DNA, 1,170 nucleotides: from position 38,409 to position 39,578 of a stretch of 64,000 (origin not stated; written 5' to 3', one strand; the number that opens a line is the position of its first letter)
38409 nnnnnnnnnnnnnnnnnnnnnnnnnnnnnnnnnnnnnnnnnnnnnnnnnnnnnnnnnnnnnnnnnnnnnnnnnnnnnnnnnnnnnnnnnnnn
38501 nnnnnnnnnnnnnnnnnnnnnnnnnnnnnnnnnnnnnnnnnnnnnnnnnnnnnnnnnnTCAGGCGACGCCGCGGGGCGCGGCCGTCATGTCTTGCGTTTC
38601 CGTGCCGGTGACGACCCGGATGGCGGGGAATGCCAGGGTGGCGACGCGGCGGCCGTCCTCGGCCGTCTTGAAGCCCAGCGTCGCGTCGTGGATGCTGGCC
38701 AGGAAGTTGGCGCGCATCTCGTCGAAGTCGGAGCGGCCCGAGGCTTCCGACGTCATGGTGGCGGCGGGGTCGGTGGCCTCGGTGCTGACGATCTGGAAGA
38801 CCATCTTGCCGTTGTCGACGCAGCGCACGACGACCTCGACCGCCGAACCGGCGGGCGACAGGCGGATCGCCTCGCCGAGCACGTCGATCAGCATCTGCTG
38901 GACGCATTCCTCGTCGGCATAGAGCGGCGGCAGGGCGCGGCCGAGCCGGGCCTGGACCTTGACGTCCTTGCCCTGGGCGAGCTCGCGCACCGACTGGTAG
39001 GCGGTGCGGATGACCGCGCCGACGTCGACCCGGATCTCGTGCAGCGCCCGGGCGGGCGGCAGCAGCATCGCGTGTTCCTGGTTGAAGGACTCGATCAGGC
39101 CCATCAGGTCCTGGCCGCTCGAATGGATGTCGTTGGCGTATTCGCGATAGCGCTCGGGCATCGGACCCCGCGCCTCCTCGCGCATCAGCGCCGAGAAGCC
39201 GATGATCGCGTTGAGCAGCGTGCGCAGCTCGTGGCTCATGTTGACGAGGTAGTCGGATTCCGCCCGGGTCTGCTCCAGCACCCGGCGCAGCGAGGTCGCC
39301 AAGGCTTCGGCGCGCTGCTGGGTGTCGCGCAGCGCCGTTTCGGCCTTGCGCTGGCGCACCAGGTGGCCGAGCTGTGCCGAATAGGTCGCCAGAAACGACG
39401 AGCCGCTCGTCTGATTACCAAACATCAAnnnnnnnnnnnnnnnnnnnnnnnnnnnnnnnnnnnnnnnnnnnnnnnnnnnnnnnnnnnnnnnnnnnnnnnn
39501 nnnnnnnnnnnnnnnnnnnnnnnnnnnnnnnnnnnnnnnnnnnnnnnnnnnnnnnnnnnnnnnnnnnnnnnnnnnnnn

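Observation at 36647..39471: Two-gene module: soluble degenerate histidine-kinase-like protein + HerA/DUF87 HAS-barrel ATPase without NurA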

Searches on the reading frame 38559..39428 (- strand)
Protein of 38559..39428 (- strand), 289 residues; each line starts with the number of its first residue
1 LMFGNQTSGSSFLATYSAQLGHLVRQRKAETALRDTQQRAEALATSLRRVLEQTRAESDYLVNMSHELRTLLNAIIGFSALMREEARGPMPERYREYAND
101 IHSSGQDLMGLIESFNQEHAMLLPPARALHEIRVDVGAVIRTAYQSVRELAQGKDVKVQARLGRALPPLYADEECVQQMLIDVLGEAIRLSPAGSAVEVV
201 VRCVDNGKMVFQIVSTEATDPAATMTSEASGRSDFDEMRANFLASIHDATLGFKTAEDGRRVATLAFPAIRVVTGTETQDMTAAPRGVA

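Call 6: search_protein_families(library=pfam, proteins=[window:38559-39428:-], max_evalue=0.01)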
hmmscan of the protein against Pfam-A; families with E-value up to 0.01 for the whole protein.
window:38559-39428:- (289 aa): 1 family
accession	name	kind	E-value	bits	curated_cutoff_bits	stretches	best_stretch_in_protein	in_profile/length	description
PF00512.31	HisKA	-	1.4e-11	44.7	26.9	1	61-115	6-57/66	His Kinase A (phospho-acceptor) domain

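Call 7: search_protein_families(library=padloc, proteins=[window:38559-39428:-], max_evalue=0.01)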
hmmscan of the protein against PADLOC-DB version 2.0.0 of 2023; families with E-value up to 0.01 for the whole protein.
window:38559-39428:- (289 aa): 1 family
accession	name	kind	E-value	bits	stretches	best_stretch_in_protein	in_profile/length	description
PDLC00601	ZorA1|ZorA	-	0.01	12.5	0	30-153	495-617/699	MotA/ExbB/TolQ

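Call 8: search_protein_families(library=ncbifam, proteins=[window:38559-39428:-], max_evalue=0.01)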
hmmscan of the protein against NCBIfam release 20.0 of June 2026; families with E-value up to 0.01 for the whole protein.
window:38559-39428:- (289 aa): 28 families (the best 25 are shown)
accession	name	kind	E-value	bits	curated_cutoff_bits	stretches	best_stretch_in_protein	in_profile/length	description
NF050805.1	CellDivHKDivJCaul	equivalog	4e-21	74.9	1000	1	26-206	277-446/531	cell cycle sensor histidine kinase DivJ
NF041593.1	histid_kinase_PdhS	equivalog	5.6e-20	70.9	2000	1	19-216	761-961/1041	cell-division control histidine kinase PdhS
NF038297.2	hybrid_HK_HrmK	equivalog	1.1e-18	67.3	725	1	33-202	211-378/607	hybrid histidine kinase/response regulator HrmK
TIGR02966.1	phoR_proteo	equivalog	1.4e-14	53.9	334.2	1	51-213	110-266/333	phosphate regulon sensor histidine kinase PhoR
NF008318.0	PRK11107.1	equivalog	2.1e-14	52.6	890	1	32-209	264-443/920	two-component sensor histidine kinase BarA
TIGR02956.1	TMAO_torS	equivalog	3.9e-14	51.7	676.5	1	13-214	418-616/967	TMAO reductase system sensor histidine kinase/response regulator TorS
NF046044.1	PnpS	equivalog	2.9e-12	46.3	400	1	49-205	164-315/390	two-component system histidine kinase PnpS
NF008312.0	PRK11100.1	equivalog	7.2e-12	44.9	356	1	14-213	214-406/477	two-component system sensor histidine kinase CreC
NF041880.1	EPS_EpsF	equivalog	3.5e-10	39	900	1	50-203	263-416/492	response regulator EpsF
NF045901.1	HisKinLetSLeg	equivalog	6.2e-10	37.7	1650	1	44-141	280-373/906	two-component system sensor histidine kinase LetS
NF006800.0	PRK09303.1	equivalog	2.7e-09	36.5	342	1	48-201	142-298/383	histidine kinase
NF008543.0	PRK11466.1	equivalog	3.3e-09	35.2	982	1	15-208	407-591/914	TMAO reductase system sensor histidine kinase/response regulator TorS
NF011874.0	PRK15347.1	equivalog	9.4e-09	33.8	852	1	37-213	378-549/921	two component system sensor kinase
NF041947.1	LuxQ_Vibrio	equivalog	1.2e-08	33.3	1200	1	51-206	466-617/843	quorum-sensing autoinducer 2 sensor kinase/phosphatase LuxQ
NF008302.0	PRK11091.1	equivalog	8.4e-08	30.9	838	1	54-216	280-438/779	aerobic respiration two-component sensor histidine kinase ArcB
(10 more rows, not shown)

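Call 9: find_homologous_proteins(query=window:38559-39428:-)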
Query window:38559-39428:- (289 aa): 352 proteins with E <= 0.001 among 4634 candidates; the best 120 are listed.
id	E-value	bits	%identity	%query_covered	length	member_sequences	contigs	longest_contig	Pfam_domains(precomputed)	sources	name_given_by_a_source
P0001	2.5e-180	615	100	100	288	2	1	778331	PF00512.32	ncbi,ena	-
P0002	4.0e-139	480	83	95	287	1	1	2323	PF00512.32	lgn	-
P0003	3.8e-138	477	83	96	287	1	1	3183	PF00512.32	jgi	jgi:signal transduction histidine kinase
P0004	6.3e-137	473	79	99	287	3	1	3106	PF00512.32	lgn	-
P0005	2.1e-135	468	80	97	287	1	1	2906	PF00512.32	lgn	-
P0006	8.1e-133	460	75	98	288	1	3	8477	PF00512.32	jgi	jgi:two-component system cell cycle sensor histidine kinase PleC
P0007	4.8e-132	457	76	100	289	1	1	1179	PF00512.32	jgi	jgi:signal transduction histidine kinase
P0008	5.4e-86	306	57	98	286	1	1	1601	PF00512.32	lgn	-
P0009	4.5e-48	182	39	93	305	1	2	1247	PF00512.32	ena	-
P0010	2.8e-26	111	33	81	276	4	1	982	PF02518.32,PF00512.32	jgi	jgi:signal transduction histidine kinase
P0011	4.0e-24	104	32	83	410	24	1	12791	PF02518.32,PF00512.32,PF00571.34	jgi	jgi:two-component system cell cycle sensor histidine kinase PleC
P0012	6.2e-24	103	33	81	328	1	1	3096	PF02518.32,PF00512.32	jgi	jgi:signal transduction histidine kinase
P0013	6.5e-24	103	37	57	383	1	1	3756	PF13426.14,PF13581.13,PF08448.17,PF02518.32,PF00512.32,PF00989.32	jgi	jgi:PAS domain S-box-containing protein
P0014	3.7e-23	101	40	49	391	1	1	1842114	PF02518.32,PF00512.32,PF00072.31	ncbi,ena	-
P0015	7.9e-23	99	35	66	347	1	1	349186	PF02518.32,PF00512.32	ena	-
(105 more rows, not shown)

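Call 10: find_encoding_contigs(protein=P0006, flank=6000, max_places=3)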
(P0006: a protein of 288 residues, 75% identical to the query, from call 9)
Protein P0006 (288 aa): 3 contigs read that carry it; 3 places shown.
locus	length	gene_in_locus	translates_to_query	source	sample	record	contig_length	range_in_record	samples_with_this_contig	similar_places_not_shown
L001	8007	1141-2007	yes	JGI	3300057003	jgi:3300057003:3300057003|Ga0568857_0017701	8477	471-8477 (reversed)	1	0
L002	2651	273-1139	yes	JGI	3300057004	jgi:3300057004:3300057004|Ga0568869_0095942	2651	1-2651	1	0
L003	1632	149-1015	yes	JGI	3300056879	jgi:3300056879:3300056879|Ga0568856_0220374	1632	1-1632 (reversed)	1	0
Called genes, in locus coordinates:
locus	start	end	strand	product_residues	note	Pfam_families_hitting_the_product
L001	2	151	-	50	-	?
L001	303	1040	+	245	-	PF00596:Aldolase_II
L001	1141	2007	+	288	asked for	PF00512:HisKA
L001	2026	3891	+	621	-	PF01580:FtsK_SpoIIIE (faint), PF01935:DUF87, PF10412:TrwB_AAD_bind (faint)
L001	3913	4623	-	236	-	PF09859:Oxygenase-NA, PF13640:2OG-FeII_Oxy_3 (weak)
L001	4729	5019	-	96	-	-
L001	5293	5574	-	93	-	-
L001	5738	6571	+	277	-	PF00561:Abhydrolase_1, PF12146:Hydrolase_4, PF12697:Abhydrolase_6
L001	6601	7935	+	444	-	PF13486:Dehalogenase, PF12838:Fer4_7, PF13484:Fer4_16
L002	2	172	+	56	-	?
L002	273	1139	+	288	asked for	PF00512:HisKA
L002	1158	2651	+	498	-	?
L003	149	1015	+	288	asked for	PF00512:HisKA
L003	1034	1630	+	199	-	?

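Call 11: find_encoding_contigs(protein=P0001, flank=10000, max_places=2)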
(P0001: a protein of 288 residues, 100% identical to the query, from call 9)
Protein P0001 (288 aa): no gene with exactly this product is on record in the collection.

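Call 13: find_encoding_contigs(protein=P0008, flank=6000, max_places=3)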
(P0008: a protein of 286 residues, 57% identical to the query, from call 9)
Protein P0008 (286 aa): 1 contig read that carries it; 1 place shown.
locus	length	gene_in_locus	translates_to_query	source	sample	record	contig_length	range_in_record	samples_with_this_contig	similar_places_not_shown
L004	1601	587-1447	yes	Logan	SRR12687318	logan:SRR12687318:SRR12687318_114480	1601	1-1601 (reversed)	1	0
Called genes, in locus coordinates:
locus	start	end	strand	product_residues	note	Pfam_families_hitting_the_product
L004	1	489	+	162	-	?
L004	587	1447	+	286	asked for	PF00512:HisKA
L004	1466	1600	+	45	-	?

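Call 14: find_encoding_contigs(protein=P0009, flank=6000, max_places=3)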
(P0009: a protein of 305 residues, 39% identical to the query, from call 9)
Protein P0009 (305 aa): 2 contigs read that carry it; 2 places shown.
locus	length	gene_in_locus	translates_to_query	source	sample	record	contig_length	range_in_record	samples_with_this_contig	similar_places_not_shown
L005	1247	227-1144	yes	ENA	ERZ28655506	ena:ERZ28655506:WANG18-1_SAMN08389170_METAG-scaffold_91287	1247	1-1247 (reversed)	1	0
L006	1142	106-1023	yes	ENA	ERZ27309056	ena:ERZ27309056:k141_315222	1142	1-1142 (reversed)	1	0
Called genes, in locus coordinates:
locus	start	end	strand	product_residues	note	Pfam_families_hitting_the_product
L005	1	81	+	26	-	?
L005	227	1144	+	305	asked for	PF00512:HisKA (faint)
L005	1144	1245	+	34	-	?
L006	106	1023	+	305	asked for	PF00512:HisKA (faint)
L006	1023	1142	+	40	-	?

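Call 47: predict_structure(alignment_id=A3)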
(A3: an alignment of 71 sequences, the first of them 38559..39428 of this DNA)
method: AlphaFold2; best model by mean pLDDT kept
length: 289 residues; sequences in the alignment: 71
mean_pLDDT: 86.5   pTM: 0.61
mean pLDDT of the five models: 86.5, 84.7, 84.2, 83.6, 80.5
residues with pLDDT >= 90: 192; 70-90: 51; 50-70: 30; < 50: 16
segments of 3 or more residues with pLDDT < 50: 1-4, 124-126, 280-283
pLDDT, mean of each block of 10 residues (from residue 1): 55 92 96 95 91 81 86 94 93 96 93 74 59 97 98 97 95 96 95 96 96 89 57 75 94 94 97 71 50
secondary structure, 60 per line:
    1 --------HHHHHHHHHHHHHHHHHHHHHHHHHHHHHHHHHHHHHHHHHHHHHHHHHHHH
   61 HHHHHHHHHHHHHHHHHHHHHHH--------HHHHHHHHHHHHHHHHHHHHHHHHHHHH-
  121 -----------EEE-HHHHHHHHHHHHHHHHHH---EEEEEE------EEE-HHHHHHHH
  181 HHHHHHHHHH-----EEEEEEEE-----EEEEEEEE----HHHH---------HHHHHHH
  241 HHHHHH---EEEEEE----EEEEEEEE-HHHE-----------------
elements in order: H9-83 H92-119 E132-134 H136-153 E157-162 E169-171 H173-190 E196-203 E209-216 H221-224 H234-246 E250-255 E260-267

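Call 51: fold_search(model_id=the predicted structure, library=pdb)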
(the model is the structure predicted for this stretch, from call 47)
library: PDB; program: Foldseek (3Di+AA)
matches with E <= 10: 780; with E <= 0.001: 327
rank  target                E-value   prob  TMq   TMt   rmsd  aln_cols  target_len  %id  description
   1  7z8n_A                9.9e-15  1.00  0.47  0.47   9.7       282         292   19  GacS histidine kinase from Pseudomonas aeruginosa (released 2022-07-13)
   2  7n0e_B                7.8e-14  1.00  0.46  0.65   7.2       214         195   19  Co-complex of the histidine kinase region of RetS and the dimerization and histidine phosphotransfer domain of GacS (released 2022-03-09)
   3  6dk8_C                1.3e-13  1.00  0.44  0.54   9.8       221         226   18  RetS kinase region without cobalt (released 2019-03-20)
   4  6dk7_E                1.8e-13  1.00  0.45  0.56   8.6       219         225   19  RetS histidine kinase region with cobalt (released 2019-03-20)
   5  6dk7_G                2.1e-13  1.00  0.46  0.58   8.9       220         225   19  RetS histidine kinase region with cobalt (released 2019-03-20)
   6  6dk8_A                2.5e-13  1.00  0.44  0.55   8.9       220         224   20  RetS kinase region without cobalt (released 2019-03-20)
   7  6dk7_B                2.5e-13  1.00  0.45  0.56   8.6       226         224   20  RetS histidine kinase region with cobalt (released 2019-03-20)
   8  6dk7_H                3.0e-13  1.00  0.45  0.56   8.8       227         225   20  RetS histidine kinase region with cobalt (released 2019-03-20)
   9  6dk7_A                4.1e-13  1.00  0.43  0.55   8.6       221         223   20  RetS histidine kinase region with cobalt (released 2019-03-20)
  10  6dk7_F                5.5e-13  1.00  0.45  0.56   8.8       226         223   20  RetS histidine kinase region with cobalt (released 2019-03-20)
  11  6dk8_E                6.1e-13  1.00  0.44  0.55   9.0       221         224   20  RetS kinase region without cobalt (released 2019-03-20)
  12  6dk7_C                1.4e-12  1.00  0.45  0.57   8.8       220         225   20  RetS histidine kinase region with cobalt (released 2019-03-20)
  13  6dk8_G                1.4e-12  1.00  0.44  0.56   8.8       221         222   20  RetS kinase region without cobalt (released 2019-03-20)
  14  6qrj                  1.5e-12  1.00  0.50  0.33   7.3       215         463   21  Crystal structure of ShkA full-length in complex with AMPPNP (released 2020-01-08)
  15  6rh7_A                1.8e-12  1.00  0.46  0.55  10.7       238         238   15  Revisiting pH-gated conformational switch. Complex HK853 mutant H260A -RR468 mutant D53A pH 7.5 (released 2020-02-19)
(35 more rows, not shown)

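Call 54: list_cluster_members(proteins=[P0001, P0121, window:36647-38542:-, P0136, P0232])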
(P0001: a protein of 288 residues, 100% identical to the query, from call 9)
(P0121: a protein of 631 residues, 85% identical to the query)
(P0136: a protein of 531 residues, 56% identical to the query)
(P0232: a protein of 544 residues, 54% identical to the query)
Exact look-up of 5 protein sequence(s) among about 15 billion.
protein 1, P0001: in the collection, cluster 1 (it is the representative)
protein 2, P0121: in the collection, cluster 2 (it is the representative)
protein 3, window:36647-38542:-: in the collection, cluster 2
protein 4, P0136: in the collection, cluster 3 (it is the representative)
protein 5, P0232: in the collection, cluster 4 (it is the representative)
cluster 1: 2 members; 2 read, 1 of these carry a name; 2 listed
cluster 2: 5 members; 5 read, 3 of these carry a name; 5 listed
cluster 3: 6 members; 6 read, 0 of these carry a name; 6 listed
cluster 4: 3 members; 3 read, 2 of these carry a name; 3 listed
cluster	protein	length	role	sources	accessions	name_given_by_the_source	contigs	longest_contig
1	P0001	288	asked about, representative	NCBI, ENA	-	-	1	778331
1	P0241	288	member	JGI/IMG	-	Amt family ammonium transporter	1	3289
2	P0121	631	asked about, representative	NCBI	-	-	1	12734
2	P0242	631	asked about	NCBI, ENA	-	-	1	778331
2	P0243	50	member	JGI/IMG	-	hypothetical protein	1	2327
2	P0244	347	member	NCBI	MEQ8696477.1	MAG: ATP-binding protein, partial [Bauldia litoralis]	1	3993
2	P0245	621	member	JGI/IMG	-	DNA helicase HerA-like ATPase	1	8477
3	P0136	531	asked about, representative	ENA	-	-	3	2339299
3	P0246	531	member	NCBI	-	-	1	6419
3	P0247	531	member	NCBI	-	-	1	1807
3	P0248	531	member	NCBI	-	-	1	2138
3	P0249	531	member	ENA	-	-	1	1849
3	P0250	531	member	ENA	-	-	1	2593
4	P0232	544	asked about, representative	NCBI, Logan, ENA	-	-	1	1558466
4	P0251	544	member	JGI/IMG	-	hypothetical protein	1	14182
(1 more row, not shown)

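Call 75: search_protein_representatives(protein=window:38559-39425:-)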
Query: 288 residues. Proteins with E-value up to 0.001 (for the whole library): 235433; up to 1e-10: 29677; up to 1e-30: 28. The best 150 are listed.
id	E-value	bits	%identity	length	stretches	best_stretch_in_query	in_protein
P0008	1.8e-86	306.3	58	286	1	7-280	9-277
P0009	1.9e-48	181.7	43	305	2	5-126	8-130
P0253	9.6e-44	166.3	34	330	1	2-280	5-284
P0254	3.3e-42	161.3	31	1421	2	46-287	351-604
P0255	8.8e-40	153.3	41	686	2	26-224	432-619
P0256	5.3e-39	150.8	32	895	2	34-207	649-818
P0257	8.0e-38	146.9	34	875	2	20-201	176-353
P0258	4.9e-37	144.3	32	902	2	21-214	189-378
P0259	3.4e-36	141.6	34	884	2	26-199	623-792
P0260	7.9e-36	140.4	34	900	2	31-207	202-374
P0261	8.3e-36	140.3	33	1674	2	23-204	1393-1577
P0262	7.2e-35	137.2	29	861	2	20-217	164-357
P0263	8.7e-35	137.0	33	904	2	30-206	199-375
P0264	1.1e-34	136.7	31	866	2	30-207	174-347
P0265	1.6e-33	132.9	31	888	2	35-210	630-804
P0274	8.0e-32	127.3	39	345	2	6-116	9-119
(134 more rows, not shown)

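Call 77: find_encoding_contigs(protein=P0253, flank=4000, max_places=2)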
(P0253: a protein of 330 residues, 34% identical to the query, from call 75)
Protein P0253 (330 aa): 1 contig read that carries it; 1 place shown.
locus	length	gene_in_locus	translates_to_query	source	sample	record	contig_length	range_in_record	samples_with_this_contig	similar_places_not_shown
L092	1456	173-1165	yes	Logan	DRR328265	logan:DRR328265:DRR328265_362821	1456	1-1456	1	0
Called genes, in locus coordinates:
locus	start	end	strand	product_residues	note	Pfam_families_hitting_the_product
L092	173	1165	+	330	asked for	PF00512:HisKA (weak)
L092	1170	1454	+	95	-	?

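Call 78: find_encoding_contigs(protein=P0274, flank=4000, max_places=2)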
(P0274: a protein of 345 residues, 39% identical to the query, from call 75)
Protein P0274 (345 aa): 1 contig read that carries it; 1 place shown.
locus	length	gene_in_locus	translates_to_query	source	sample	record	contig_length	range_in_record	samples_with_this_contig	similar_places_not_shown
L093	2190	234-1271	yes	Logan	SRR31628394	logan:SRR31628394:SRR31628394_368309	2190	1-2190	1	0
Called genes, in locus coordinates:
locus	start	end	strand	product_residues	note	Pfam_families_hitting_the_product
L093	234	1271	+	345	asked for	PF00512:HisKA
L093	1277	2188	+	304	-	?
